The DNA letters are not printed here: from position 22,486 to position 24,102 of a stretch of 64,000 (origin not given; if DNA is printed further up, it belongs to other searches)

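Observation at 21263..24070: Radical-SAM/SPASM enzyme, coupled 37-aa ORF, GT2 glycosyltransferase and small membrane protein embedded inside the deazaguanine cluster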

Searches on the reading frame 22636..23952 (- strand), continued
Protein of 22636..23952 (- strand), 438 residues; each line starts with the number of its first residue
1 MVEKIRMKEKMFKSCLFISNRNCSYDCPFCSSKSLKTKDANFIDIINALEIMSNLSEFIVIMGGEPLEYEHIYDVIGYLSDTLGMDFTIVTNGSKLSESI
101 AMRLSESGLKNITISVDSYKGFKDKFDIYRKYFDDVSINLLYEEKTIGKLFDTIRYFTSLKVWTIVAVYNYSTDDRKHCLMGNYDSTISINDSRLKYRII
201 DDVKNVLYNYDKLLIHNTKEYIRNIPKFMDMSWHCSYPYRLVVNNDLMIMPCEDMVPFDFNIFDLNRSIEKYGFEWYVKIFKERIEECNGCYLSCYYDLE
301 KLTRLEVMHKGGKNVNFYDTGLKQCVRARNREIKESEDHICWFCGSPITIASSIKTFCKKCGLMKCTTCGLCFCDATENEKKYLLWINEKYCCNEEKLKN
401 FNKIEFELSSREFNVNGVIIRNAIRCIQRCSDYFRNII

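Call 45: search_protein_representatives(alignment_id=A1)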
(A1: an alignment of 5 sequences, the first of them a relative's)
Query: 5 sequences, 434 profile positions. Proteins with E-value up to 0.001 (for the whole library): 14853; up to 1e-10: 629; up to 1e-30: 5. The best 150 are listed.
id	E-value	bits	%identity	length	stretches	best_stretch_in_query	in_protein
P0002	1.9e-248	840.7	-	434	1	1-434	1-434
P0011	1.5e-85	303.9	-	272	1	40-305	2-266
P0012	1.1e-65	238.5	-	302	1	3-304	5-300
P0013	4.0e-46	174.0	-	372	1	5-296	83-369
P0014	6.1e-46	173.4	-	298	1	5-295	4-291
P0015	1.2e-29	119.7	-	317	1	11-297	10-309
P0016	9.8e-29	116.7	-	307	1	11-289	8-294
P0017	8.2e-28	113.7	-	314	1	3-307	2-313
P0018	9.7e-28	113.4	-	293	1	10-301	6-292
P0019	1.1e-27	113.3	-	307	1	6-286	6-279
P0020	4.0e-27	111.4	-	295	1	3-288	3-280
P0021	8.0e-27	110.4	-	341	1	11-290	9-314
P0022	8.2e-27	110.4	-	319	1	10-294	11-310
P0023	1.8e-26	109.2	-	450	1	3-311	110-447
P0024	2.4e-26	108.8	-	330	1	10-290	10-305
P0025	3.3e-26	108.4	-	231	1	294-432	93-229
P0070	2.5e-19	85.7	-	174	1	318-433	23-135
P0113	6.2e-17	77.8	-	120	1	318-432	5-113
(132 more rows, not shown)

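Call 48: search_protein_families(library=ncbifam, alignment_id=A2, max_evalue=0.00001)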
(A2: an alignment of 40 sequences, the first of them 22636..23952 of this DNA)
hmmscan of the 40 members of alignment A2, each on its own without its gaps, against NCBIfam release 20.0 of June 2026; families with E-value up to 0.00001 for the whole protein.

A. member 1, window:22636-23952:- (438 aa): 16 families
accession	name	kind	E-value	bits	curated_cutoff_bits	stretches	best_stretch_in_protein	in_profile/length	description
NF038283.1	viperin_w_prok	equivalog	1.8e-14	53.6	180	1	21-174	10-170/281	viperin family antiviral radical SAM protein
TIGR04054.1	rSAM_NirJ1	equivalog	1.4e-11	43.6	650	1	17-135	40-161/387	putative heme d1 biosynthesis radical SAM protein NirJ1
TIGR04545.1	rSAM_ahbD_hemeb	equivalog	6e-11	42.4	500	1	21-120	8-110/339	heme b synthase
TIGR04133.1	rSAM_w_lipo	hypoth_equivalog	2.1e-10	40.1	425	1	10-134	25-151/350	TIGR04133 family radical SAM/SPASM protein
TIGR02668.1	moaA_archaeal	equivalog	2.1e-10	40.1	325.25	1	20-120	17-120/303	GTP 3',8-cyclase MoaA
TIGR04051.1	rSAM_NirJ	equivalog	2.3e-10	40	515.45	1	21-134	10-126/354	heme d1 biosynthesis radical SAM protein NirJ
NF001199.0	PRK00164.2-1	equivalog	7.5e-10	38.4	231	1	20-120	19-122/308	GTP 3',8-cyclase MoaA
TIGR02666.1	moaA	equivalog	1.4e-09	37.4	284.05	1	22-120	19-126/336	GTP 3',8-cyclase MoaA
TIGR04055.1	rSAM_NirJ2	equivalog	6.4e-09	35.8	500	1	23-135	17-125/326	putative heme d1 biosynthesis radical SAM protein NirJ2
TIGR04546.1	rSAM_ahbC_deAc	equivalog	6.4e-09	35.1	650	1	20-134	46-163/390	12,18-didecarboxysiroheme deacetylase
TIGR04347.1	pseudo_SAM_Halo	equivalog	2.5e-08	33.6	525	1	17-134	42-162/390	TIGR04347 family pseudo-SAM/SPASM protein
TIGR02495.1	NrdG2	equivalog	4.8e-08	32.6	131.15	1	19-98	22-104/193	anaerobic ribonucleoside-triphosphate reductase activating protein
TIGR04303.1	GeoRSP_rSAM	equivalog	9.2e-07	28.7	400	1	19-121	11-113/325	GeoRSP system radical SAM/SPASM protein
TIGR04280.1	geopep_mat_rSAM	hypoth_equivalog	2.5e-06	26.7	400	1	2-130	74-211/428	geopeptide radical SAM maturase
TIGR04053.2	TIGR04053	equivalog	2.8e-06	26.8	395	1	21-124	16-126/366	TIGR04053 family radical SAM/SPASM domain-containing protein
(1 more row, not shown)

B. families by the number of members that match (of 40 scanned): 70 families (the first 25 are shown)
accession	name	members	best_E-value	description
TIGR02668.1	moaA_archaeal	40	1.1e-25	GTP 3',8-cyclase MoaA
TIGR02666.1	moaA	39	8.2e-27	GTP 3',8-cyclase MoaA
NF038283.1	viperin_w_prok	39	2.6e-19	viperin family antiviral radical SAM protein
NF001199.0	PRK00164.2-1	38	7e-23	GTP 3',8-cyclase MoaA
TIGR04317.1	W_rSAM_matur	38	1.9e-17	tungsten cofactor oxidoreductase radical SAM maturase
TIGR04054.1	rSAM_NirJ1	38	7.7e-17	putative heme d1 biosynthesis radical SAM protein NirJ1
TIGR04133.1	rSAM_w_lipo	37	1.3e-17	TIGR04133 family radical SAM/SPASM protein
TIGR04545.1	rSAM_ahbD_hemeb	37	6.5e-17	heme b synthase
TIGR04546.1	rSAM_ahbC_deAc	37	1.1e-16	12,18-didecarboxysiroheme deacetylase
TIGR04051.1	rSAM_NirJ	37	2.5e-16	heme d1 biosynthesis radical SAM protein NirJ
TIGR04347.1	pseudo_SAM_Halo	36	9.6e-16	TIGR04347 family pseudo-SAM/SPASM protein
TIGR02109.1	PQQ_syn_pqqE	35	1e-17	pyrroloquinoline quinone biosynthesis protein PqqE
TIGR04055.1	rSAM_NirJ2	35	5e-17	putative heme d1 biosynthesis radical SAM protein NirJ2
TIGR04053.2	TIGR04053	31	3e-15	TIGR04053 family radical SAM/SPASM domain-containing protein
NF045702.1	rSAM_GDGT_ether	31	4.2e-15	tetraether lipid synthase Tes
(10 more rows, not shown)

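Call 49: find_related_loci(query=A1, collection=viral_contigs, flank=10000)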
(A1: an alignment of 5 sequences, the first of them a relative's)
Query A1 (438 aa) in viral_contigs; peptide patterns used: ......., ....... (x = any residue, [..] = any of these).
61 stretches matched a pattern, but none encodes a relative of the query by tblastn (E <= 1e-3).

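Call 51: find_homologous_proteins(query=A3, max_evalue=1e-10)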
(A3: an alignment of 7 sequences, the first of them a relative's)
Query A3 (7 sequences) (302 aa, profile of the alignment): 12 proteins with E <= 1e-10 among 5928 candidates.
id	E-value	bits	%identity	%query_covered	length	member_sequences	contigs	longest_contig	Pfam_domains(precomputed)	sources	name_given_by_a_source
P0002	1.3e-137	476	36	98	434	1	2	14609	PF04055.28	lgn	-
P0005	4.0e-133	461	33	98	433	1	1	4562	PF04055.28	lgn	-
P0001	9.7e-132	457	32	98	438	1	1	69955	PF04055.28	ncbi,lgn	-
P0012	4.0e-130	452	100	100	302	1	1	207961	PF04055.28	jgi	jgi:hypothetical protein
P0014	1.3e-127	443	42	95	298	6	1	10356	PF04055.28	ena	-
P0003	1.9e-126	439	36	98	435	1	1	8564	PF04055.28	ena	-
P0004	1.7e-123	430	35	98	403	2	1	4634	PF04055.28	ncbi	ncbi:hypothetical protein LCGC14_1335810, partial [marine sediment metagenome]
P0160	4.3e-117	409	45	97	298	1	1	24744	PF04055.28,PF13353.12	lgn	-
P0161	1.1e-109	384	60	98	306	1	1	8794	PF04055.28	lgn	-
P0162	9.4e-94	332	59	86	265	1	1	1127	-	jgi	jgi:MoaA/NifB/PqqE/SkfB family radical SAM enzyme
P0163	5.2e-21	93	29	93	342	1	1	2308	PF04055.28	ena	-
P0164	4.6e-17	80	32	36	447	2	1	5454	PF13186.12,PF04055.28,PF13353.12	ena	-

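Call 52: find_encoding_contigs(protein=P0012, flank=10000, max_places=2)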
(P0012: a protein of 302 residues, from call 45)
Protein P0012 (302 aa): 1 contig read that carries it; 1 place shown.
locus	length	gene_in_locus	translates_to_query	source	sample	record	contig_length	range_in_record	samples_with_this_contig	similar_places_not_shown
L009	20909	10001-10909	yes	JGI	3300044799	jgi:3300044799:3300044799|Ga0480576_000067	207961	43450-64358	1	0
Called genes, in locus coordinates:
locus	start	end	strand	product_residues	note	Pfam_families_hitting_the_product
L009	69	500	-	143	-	-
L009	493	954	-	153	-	-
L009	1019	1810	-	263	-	-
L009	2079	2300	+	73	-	-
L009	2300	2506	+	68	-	-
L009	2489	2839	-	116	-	-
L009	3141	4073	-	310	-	-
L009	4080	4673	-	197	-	-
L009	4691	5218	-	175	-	-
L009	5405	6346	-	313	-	-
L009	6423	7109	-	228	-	PF00589:Phage_integrase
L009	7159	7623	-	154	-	PF00856:SET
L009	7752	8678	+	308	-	PF02646:RmuC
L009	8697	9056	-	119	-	-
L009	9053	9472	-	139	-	-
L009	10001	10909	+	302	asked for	PF04055:Radical_SAM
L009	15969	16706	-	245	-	PF13353:Fer4_12, PF04055:Radical_SAM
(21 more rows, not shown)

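Call 53: find_encoding_contigs(protein=P0160, flank=10000, max_places=2)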
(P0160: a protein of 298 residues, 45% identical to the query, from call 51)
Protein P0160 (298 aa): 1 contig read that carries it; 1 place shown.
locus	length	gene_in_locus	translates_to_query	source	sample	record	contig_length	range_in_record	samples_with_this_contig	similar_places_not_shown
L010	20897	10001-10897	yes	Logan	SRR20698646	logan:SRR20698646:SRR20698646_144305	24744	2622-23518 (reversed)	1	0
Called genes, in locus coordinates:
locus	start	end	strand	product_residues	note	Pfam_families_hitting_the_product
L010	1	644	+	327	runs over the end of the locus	PF07282:Cas12f1-like_TNB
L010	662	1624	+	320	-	-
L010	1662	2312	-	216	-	PF00589:Phage_integrase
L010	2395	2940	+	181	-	-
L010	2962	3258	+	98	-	-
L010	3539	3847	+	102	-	-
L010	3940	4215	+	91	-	-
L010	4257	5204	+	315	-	PF02646:RmuC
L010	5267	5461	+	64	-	-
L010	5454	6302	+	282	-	PF02353:CMAS, PF01209:Ubie_methyltran, PF13489:Methyltransf_23, PF05175:MTS (faint), PF13847:Methyltransf_31, PF08241:Methyltransf_11, PF08242:Methyltransf_12, PF13649:Methyltransf_25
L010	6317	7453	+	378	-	-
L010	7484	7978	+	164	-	-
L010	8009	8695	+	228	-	-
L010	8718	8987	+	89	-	-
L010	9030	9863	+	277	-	-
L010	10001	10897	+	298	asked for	PF04055:Radical_SAM, PF13353:Fer4_12 (faint)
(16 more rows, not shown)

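Call 54: find_encoding_contigs(protein=P0014, flank=10000, max_places=2)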
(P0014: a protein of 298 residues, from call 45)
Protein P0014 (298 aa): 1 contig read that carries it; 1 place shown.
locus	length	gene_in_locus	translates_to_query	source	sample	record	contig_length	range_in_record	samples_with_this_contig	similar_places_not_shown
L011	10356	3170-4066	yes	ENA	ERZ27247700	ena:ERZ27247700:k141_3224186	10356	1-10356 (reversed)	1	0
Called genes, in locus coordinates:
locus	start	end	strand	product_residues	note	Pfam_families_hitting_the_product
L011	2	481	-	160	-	?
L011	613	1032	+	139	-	-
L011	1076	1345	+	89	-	-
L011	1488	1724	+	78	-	-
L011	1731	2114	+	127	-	-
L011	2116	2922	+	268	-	-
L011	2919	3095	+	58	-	-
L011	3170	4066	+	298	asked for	PF04055:Radical_SAM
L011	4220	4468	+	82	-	-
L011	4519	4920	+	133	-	-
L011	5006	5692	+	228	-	PF00589:Phage_integrase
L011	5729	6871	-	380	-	-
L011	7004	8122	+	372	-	-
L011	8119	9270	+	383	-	-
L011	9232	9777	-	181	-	-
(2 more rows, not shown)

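Call 55: find_related_loci(query=A1, collection=metagenome_contigs, flank=10000)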
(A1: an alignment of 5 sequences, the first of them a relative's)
Query A1 (438 aa) in metagenome_contigs; peptide patterns used: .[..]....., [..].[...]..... (x = any residue, [..] = any of these).
446 stretches matched a pattern; 1 encode a relative of the query (tblastn E <= 1e-3); 1 distinct loci.
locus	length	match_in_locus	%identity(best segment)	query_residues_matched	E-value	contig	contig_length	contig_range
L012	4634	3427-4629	51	9-406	6e-133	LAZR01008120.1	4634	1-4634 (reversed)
